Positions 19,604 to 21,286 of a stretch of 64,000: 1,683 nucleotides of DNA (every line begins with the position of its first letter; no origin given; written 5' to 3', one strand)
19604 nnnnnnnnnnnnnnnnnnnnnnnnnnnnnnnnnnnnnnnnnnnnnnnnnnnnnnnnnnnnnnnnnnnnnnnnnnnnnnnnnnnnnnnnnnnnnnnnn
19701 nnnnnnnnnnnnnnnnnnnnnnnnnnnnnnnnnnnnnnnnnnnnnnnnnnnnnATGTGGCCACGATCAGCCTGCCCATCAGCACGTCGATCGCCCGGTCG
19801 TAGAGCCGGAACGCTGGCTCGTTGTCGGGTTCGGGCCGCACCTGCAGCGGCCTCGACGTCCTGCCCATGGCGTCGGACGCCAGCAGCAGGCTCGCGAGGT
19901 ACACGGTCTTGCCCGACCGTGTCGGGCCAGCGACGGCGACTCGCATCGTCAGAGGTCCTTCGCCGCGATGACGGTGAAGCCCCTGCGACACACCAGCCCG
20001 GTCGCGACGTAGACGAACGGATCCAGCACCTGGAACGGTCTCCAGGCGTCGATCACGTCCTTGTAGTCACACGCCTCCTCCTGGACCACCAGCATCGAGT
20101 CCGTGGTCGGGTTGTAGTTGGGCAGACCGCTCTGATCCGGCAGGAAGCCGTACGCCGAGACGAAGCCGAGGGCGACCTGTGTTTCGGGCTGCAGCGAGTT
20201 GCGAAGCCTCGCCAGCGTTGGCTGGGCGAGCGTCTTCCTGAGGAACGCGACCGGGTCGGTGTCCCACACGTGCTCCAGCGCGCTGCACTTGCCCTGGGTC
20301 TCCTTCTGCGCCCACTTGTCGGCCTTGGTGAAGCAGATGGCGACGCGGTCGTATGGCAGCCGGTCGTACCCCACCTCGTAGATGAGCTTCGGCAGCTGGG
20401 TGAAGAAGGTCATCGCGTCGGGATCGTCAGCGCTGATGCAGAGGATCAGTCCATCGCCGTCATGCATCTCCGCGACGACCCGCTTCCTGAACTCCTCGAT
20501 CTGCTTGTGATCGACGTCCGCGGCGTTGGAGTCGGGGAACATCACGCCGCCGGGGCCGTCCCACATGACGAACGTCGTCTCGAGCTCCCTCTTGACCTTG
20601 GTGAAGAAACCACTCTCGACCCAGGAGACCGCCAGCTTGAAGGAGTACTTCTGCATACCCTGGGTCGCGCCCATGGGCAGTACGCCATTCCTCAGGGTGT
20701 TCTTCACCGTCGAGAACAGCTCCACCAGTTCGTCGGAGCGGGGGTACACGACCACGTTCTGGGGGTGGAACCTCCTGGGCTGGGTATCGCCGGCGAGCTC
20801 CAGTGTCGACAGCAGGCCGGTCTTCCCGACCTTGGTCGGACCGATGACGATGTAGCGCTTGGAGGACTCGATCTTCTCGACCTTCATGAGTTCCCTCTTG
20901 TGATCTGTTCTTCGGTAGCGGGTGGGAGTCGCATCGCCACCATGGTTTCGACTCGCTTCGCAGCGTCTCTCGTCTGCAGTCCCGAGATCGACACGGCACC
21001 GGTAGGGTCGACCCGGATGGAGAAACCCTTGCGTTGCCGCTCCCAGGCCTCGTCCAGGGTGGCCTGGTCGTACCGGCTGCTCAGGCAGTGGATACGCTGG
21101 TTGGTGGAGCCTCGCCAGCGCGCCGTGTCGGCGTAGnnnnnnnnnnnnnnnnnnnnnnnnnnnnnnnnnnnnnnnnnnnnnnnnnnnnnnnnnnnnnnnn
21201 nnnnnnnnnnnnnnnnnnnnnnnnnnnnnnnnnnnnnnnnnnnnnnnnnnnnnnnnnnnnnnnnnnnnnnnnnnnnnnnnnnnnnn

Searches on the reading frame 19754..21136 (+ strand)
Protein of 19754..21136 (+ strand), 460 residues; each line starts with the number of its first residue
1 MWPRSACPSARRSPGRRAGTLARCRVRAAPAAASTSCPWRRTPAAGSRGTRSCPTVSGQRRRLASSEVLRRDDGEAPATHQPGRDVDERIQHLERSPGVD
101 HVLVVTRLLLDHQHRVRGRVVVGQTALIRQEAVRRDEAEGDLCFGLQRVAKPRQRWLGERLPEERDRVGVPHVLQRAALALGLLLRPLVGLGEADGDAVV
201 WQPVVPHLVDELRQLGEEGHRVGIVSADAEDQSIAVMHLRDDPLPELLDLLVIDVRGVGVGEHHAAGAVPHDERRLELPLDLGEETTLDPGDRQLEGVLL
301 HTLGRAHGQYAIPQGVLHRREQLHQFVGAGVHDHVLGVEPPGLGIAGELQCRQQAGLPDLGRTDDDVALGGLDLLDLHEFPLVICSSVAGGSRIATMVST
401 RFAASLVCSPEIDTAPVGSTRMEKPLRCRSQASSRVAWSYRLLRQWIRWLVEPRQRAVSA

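Call 25: find_encoding_contigs(protein=window:19754-21136:+, flank=10000, max_places=8)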
Protein window:19754-21136:+ (460 aa): no gene with exactly this product is on record in the collection.
